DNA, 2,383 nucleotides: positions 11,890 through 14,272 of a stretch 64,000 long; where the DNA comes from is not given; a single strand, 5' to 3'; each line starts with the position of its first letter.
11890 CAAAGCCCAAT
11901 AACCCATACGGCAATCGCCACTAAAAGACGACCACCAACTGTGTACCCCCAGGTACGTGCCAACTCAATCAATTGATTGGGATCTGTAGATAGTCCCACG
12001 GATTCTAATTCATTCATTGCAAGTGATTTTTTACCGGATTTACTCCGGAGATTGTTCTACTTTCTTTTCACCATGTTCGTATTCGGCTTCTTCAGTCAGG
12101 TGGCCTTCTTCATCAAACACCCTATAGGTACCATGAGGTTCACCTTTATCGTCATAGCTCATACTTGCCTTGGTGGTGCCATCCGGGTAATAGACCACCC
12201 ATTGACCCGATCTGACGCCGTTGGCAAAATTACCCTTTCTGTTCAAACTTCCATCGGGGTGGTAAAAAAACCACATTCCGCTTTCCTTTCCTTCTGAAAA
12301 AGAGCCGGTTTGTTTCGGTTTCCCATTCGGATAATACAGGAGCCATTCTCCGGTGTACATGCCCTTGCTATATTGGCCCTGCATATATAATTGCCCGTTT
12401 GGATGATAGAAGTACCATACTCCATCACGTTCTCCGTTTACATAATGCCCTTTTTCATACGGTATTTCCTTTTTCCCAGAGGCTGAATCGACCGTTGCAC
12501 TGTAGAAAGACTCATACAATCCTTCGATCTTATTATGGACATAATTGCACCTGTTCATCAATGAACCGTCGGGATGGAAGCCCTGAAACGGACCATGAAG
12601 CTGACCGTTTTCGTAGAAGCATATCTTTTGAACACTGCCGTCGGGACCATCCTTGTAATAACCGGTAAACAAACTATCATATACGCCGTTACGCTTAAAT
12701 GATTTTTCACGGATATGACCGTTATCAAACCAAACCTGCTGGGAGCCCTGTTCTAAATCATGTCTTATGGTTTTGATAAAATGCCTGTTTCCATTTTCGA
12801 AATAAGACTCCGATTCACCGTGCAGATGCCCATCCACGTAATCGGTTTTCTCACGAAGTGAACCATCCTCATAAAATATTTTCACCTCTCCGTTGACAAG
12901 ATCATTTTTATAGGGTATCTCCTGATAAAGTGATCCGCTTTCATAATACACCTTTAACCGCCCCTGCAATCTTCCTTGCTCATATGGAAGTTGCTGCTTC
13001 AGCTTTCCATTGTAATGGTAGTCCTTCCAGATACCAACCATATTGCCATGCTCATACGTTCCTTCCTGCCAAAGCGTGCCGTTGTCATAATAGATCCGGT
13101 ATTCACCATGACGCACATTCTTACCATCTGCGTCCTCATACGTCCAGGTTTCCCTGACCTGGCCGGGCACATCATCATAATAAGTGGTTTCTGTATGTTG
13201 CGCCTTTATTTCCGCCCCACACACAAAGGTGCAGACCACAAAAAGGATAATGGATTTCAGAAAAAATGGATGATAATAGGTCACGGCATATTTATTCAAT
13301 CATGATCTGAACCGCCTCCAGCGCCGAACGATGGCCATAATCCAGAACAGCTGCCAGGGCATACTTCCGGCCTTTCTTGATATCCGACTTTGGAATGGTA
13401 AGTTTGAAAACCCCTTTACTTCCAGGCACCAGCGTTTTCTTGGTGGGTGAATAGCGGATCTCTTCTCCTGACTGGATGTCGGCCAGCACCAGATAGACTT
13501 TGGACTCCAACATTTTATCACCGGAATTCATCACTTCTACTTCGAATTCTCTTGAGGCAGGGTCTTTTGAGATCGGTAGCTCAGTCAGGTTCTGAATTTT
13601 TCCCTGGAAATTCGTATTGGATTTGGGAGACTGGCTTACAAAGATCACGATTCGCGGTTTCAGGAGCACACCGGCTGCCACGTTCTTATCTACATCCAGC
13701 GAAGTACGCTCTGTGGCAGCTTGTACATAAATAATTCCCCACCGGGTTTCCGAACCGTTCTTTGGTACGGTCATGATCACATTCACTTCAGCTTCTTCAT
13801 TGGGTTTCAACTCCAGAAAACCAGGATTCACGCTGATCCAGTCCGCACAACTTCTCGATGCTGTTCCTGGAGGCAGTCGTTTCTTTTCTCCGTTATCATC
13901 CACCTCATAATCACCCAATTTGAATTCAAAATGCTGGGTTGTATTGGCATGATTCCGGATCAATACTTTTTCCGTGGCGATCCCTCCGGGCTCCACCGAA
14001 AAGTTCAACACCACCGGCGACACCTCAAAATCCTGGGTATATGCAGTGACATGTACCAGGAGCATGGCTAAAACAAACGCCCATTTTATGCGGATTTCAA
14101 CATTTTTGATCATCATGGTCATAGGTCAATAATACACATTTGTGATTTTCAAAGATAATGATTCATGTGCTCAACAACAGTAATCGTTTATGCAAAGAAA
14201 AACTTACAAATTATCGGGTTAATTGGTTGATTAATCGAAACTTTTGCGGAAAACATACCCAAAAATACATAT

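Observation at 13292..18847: Divergent cluster of secreted proteins with chaperone/subunit/usher-like architecture but no recognisable family: a candidate undescribed surface-fibre assembly system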

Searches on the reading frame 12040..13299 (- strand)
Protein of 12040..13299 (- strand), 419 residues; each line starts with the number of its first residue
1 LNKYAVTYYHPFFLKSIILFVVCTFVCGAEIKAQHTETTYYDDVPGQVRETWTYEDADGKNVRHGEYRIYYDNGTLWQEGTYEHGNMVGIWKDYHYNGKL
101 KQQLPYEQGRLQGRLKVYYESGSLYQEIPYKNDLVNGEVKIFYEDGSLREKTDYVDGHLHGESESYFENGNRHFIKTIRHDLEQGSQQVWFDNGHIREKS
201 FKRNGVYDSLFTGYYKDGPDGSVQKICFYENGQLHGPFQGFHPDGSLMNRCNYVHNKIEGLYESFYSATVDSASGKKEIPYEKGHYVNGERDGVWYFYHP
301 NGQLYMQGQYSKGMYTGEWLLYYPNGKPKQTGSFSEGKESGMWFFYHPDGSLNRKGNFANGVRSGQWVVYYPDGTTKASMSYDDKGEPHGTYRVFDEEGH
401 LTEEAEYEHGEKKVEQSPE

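Call 3: search_protein_families(library=pfam, proteins=[window:12040-13299:-], max_evalue=1)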
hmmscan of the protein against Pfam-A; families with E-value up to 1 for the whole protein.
window:12040-13299:- (419 aa): 5 families
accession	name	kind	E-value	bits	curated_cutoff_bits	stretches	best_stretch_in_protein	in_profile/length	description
PF07661.19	MORN_2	-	1.7e-47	154.2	29.6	10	63-83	1-21/22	MORN repeat variant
PF23237.1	HYR_4C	-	0.053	14.1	27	1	26-61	28-64/73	HYR-like domain with 4 cysteines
PF22648.2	SET7_N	-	0.062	13.6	27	1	286-337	1-53/74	Histone H3 K4-specific methyltransferase SET7 N-terminal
PF24238.1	CDGP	-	0.13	13.4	24.3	1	347-401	21-67/68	CDGP domain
PF02438.21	Adeno_100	-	0.3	9.7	25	1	5-63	70-127/593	Late 100kD protein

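Call 4: search_protein_families(library=ncbifam, proteins=[window:12040-13299:-], max_evalue=1)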
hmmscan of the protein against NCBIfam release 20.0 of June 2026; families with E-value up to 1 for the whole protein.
window:12040-13299:- (419 aa): 1 family
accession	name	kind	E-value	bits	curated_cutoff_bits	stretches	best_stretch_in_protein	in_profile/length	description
NF033566.1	adhes_LIC20035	equivalog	9.9e-26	90.5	250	3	129-333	110-316/434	LIC20035 family adhesin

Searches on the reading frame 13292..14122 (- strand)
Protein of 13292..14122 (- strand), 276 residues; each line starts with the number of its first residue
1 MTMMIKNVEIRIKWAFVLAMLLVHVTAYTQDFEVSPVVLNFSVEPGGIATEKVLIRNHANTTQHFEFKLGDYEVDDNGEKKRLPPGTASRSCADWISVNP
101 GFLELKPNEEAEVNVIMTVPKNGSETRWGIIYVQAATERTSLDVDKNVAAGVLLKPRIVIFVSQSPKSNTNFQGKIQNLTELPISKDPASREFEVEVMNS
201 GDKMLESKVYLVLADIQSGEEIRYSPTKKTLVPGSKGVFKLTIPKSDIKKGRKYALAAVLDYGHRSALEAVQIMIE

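Call 3: search_protein_families(library=pfam, proteins=[window:13292-14122:-], max_evalue=1)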
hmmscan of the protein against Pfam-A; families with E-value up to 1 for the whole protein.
window:13292-14122:- (276 aa): 8 families
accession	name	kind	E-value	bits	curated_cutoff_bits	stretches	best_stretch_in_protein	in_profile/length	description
PF22076.2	Cep192_D6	-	1.1e-05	26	35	1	30-68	2-41/101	Cep192 domain 6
PF22067.2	Cep192_D3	-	0.0058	17.1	27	1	94-120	44-70/99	Cep192 domain 3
PF13004.13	BACON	-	0.0084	16.5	25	1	90-138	6-50/61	Putative binding domain, N-terminal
PF21310.3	OCRL-like_ASH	-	0.0085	16.7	27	1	87-122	40-75/109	Inositol polyphosphate 5-phosphatase OCRL-like, ASH domain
PF06280.18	fn3_5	-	0.0093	17.1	27.6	1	52-125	13-86/112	Fn3-like domain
PF06030.18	WxLIP_PGBD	-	0.014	15.9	27.3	0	190-232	28-70/121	WxL Interacting Protein, peptidoglycan binding domain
PF16132.11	DUF4843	-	0.093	12.7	34.5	1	182-228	76-121/163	Domain of unknown function (DUF4843)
PF09619.16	YscW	-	0.13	13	22.6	0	239-268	57-86/107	Type III secretion system lipoprotein chaperone (YscW)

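Call 4: search_protein_families(library=ncbifam, proteins=[window:13292-14122:-], max_evalue=1)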
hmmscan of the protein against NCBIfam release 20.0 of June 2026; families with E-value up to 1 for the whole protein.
window:13292-14122:- (276 aa): 0 families

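Call 6: search_solved_structures(query=window:13292-14122:-, max_evalue=1)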
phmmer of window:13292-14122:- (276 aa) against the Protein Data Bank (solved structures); distinct sequences matched with E-value up to 1: 0.

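Call 21: search_solved_structures(query=A1, max_evalue=10)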
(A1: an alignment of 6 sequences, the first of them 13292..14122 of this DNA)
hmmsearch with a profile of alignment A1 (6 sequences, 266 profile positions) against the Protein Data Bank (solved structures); distinct sequences matched with E-value up to 10: 2.
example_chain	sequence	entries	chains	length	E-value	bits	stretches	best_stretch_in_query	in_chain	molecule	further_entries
3gew_B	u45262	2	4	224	0.21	14.1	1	87-118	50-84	Chaperone protein faeE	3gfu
3f65_A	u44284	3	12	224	0.21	14.1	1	87-118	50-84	Chaperone protein faeE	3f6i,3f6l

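Call 24: search_protein_families(library=pfam, alignment_id=A1, max_evalue=10)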
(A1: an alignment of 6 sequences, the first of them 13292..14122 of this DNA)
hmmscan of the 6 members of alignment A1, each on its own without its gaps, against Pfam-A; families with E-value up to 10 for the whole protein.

A. member 1, window:13292-14122:- (276 aa): 8 families
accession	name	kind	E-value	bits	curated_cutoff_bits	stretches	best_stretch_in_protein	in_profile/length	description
PF22076.2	Cep192_D6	-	1.1e-05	26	35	2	30-68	2-41/101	Cep192 domain 6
PF22067.2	Cep192_D3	-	0.0058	17.1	27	1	94-120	44-70/99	Cep192 domain 3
PF13004.13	BACON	-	0.0084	16.5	25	1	90-138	6-50/61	Putative binding domain, N-terminal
PF21310.3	OCRL-like_ASH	-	0.0085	16.7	27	1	87-122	40-75/109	Inositol polyphosphate 5-phosphatase OCRL-like, ASH domain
PF06280.18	fn3_5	-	0.0093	17.1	27.6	1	52-125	13-86/112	Fn3-like domain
PF06030.18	WxLIP_PGBD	-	0.014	15.9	27.3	0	190-232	28-70/121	WxL Interacting Protein, peptidoglycan binding domain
PF16132.11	DUF4843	-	0.093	12.7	34.5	1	182-228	76-121/163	Domain of unknown function (DUF4843)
PF09619.16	YscW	-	0.13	13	22.6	1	239-268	57-86/107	Type III secretion system lipoprotein chaperone (YscW)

B. families by the number of members that match (of 6 scanned): 21 families
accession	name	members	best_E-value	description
PF21310.3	OCRL-like_ASH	6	0.00013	Inositol polyphosphate 5-phosphatase OCRL-like, ASH domain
PF06280.18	fn3_5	5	4.4e-07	Fn3-like domain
PF22076.2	Cep192_D6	4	1.1e-05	Cep192 domain 6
PF22067.2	Cep192_D3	4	0.004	Cep192 domain 3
PF06030.18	WxLIP_PGBD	3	1.5e-06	WxL Interacting Protein, peptidoglycan binding domain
PF13004.13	BACON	3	0.0084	Putative binding domain, N-terminal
PF17766.7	fn3_6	2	0.0036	Fibronectin type-III domain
PF13115.11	YtkA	1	0.0088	YtkA-like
PF16116.10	DUF4832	1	0.027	Domain of unknown function (DUF4832)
PF24991.2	Ig_NUP210_4th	1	0.035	NUP210 forth Ig-like domain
PF11611.13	DUF4352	1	0.054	Domain of unknown function (DUF4352)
PF00635.32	Motile_Sperm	1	0.077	MSP (Major sperm protein) domain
PF23619.1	Ig_VWA7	1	0.08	VWA7 Ig-like domain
PF16132.11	DUF4843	1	0.093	Domain of unknown function (DUF4843)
PF19190.6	BACON_2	1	0.097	Viral BACON domain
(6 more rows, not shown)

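Call 39: find_homologous_proteins(query=A1)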
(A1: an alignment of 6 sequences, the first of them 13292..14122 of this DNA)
Query A1 (6 sequences) (276 aa, profile of the alignment): 274 proteins with E <= 0.001 among 5493 candidates; the best 120 are listed.
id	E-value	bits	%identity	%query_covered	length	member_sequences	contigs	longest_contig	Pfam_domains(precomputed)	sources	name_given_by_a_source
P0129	1.7e-121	423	100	99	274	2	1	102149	PF22076.3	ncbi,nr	ncbi:MAG: hypothetical protein KDD36_00895 [Flavobacteriales bacterium]|nr:hypothetical protein [Fla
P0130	2.7e-121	422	75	96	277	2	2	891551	PF22076.3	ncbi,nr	ncbi:MAG: hypothetical protein H6585_10460 [Flavobacteriales bacterium]|nr:hypothetical protein [Fla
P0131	7.0e-118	411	48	95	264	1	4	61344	-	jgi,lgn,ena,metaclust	metaclust:\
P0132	4.1e-111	389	51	95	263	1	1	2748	PF06280.19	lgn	-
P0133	1.8e-110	387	49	96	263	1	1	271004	PF06280.19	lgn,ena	-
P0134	3.9e-110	385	49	91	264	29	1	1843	-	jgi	-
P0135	4.5e-110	385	50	94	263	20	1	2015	PF06280.19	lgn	-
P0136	1.1e-108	381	52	89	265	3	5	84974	-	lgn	-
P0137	2.3e-108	380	53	89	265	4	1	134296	-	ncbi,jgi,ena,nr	ncbi:MAG: hypothetical protein P8I55_13940 [Crocinitomix sp.]|nr:hypothetical protein [Crocinitomix 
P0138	2.6e-108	379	50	96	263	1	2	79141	-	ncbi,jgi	-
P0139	1.2e-107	377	49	91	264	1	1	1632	-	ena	-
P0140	6.0e-107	375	50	96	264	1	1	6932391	PF06280.19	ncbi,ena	-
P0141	3.7e-106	372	53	89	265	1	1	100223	-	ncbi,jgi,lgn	ncbi:MAG: hypothetical protein ACI8ZM_001666 [Crocinitomix sp.]|jgi:hypothetical protein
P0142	9.9e-106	371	47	89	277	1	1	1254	-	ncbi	-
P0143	1.1e-104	368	48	94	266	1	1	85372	PF06280.19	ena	-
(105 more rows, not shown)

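Call 49: predict_structure(alignment_id=A5)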
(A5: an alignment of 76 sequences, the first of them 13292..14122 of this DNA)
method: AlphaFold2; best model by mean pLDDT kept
length: 276 residues; sequences in the alignment: 76
mean_pLDDT: 91.3   pTM: 0.77
mean pLDDT of the five models: 91.3, 90.2, 90.0, 90.0, 88.9
residues with pLDDT >= 90: 219; 70-90: 36; 50-70: 21; < 50: 0
segments of 3 or more residues with pLDDT < 50: none
pLDDT, mean of each block of 10 residues (from residue 1): 79 96 88 84 98 94 95 88 95 98 96 98 96 85 55 73 95 96 94 97 94 98 96 93 97 98 87 97
secondary structure, 60 per line:
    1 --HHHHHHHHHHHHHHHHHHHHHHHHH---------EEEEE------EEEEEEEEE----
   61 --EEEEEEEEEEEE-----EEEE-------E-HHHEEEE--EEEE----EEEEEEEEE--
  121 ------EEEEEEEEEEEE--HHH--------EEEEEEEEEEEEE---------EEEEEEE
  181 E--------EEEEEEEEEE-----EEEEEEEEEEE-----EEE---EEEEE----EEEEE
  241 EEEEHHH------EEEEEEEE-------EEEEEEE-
elements in order: H3-27 E37-41 E48-56 E63-74 E80-83 E96-99 E102-105 E110-118 E127-138 E152-164 E174-181 E190-199 E205-215 E221-223 E227-231 E236-244 E254-261 E269-275

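Call 83: search_solved_structures(query=A5, max_evalue=10, show_alignments=2)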
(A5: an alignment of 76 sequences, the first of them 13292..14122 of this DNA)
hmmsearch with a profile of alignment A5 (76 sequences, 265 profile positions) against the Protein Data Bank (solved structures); distinct sequences matched with E-value up to 10: 5.
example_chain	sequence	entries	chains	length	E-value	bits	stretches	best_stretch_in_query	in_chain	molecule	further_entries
3gew_B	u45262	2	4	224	0.24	13.7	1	87-119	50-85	Chaperone protein faeE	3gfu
3f65_A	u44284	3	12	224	0.25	13.6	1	87-119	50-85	Chaperone protein faeE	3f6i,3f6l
4urt_B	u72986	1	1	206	0.52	12.5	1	85-156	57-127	NETRIN RECEPTOR DCC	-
5x83_B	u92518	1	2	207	0.53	12.5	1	85-156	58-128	Netrin receptor DCC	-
3qbt_B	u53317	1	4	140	0.84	11.9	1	62-114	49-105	Inositol polyphosphate 5-phosphatase OCRL-1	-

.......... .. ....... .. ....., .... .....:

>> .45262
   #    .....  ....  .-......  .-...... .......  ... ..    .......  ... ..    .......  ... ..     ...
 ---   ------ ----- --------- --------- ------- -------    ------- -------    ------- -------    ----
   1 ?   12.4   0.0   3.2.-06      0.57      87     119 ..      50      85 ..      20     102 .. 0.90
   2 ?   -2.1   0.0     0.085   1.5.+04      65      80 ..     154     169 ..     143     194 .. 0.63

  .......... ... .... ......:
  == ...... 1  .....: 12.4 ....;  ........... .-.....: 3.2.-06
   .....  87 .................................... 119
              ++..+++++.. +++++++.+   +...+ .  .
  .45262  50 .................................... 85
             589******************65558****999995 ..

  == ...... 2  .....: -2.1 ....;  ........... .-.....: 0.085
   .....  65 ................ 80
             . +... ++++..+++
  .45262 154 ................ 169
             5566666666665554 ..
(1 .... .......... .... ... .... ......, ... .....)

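Call 86: fold_search(model_id=the predicted structure, library=pdb)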
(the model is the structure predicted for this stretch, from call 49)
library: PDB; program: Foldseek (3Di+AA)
matches with E <= 10: 1915; with E <= 0.001: 695
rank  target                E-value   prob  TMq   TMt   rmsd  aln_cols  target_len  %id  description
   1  9i1y_B                3.1e-10  1.00  0.43  0.44   9.8       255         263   12  WxLIP from Enterococcus faecium (released 2026-01-28)
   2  9i1y_A                9.5e-10  1.00  0.43  0.44   9.5       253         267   12  WxLIP from Enterococcus faecium (released 2026-01-28)
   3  9i25_C                1.2e-09  1.00  0.43  0.46  10.0       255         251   12  WxLIP from Enterococcus faecium locus A bound to long WxL (released 2026-01-28)
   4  8jmw_A                1.3e-08  1.00  0.32  0.19  11.2       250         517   12  Fibril form of serine peptidase Vpr (released 2023-12-06)
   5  4ncd                  2.5e-08  1.00  0.44  0.55   8.3       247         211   10  Crystal Structure of Class 5 Fimbriae Chaperone CfaA (released 2014-08-27)
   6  4y2o_A                2.7e-08  1.00  0.42  0.53   8.1       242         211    9  Structure of CFA/I pili chaperone-major subunit complex (CfaA-CfaB) (released 2016-08-10)
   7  4kkp_B                2.7e-08  1.00  0.26  0.30  16.7       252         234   14  Crystal structure of Vibrio cholerae RbmA (crystal form 2) (released 2013-05-22)
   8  5d6h_A                3.8e-08  1.00  0.37  0.44   9.5       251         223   12  Crystal structure of CsuC-CsuA/B chaperone-major subunit pre-assembly complex from Csu biofilm-mediating pili of Acine (released 2015-11-04)
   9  3q48_B                4.0e-08  1.00  0.32  0.44   9.4       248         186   15  Crystal structure of Pseudomonas aeruginosa CupB2 chaperone (released 2011-02-09)
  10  6k73_B                4.5e-08  1.00  0.44  0.54   7.6       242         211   11  Chaperone-tip adhesin complex is vital for synergistic activation of CFA/I fimbriae biogenesis (released 2020-06-10)
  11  9ijj_P                6.7e-08  1.00  0.33  0.17  17.6       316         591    8  In situ structure of the central apparatus in mouse sperm axoneme. (released 2025-06-04)
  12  6fqa_A                8.7e-08  1.00  0.41  0.47   9.3       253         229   11  Crystal structure of the CsuC-CsuA/B chaperone-subunit preassembly complex of the archaic chaperone-usher Csu pili of  (released 2018-09-26)
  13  4kkp_A                1.6e-07  1.00  0.28  0.32  16.6       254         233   13  Crystal structure of Vibrio cholerae RbmA (crystal form 2) (released 2013-05-22)
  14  4ay0_B                2.2e-07  1.00  0.34  0.48   9.2       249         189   12  High resolution crystal structure of the monomeric subunit-free Caf1M chaperone (released 2012-09-26)
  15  2os7_C                2.8e-07  1.00  0.36  0.46  10.2       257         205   12  Caf1M periplasmic chaperone tetramer (released 2007-04-17)
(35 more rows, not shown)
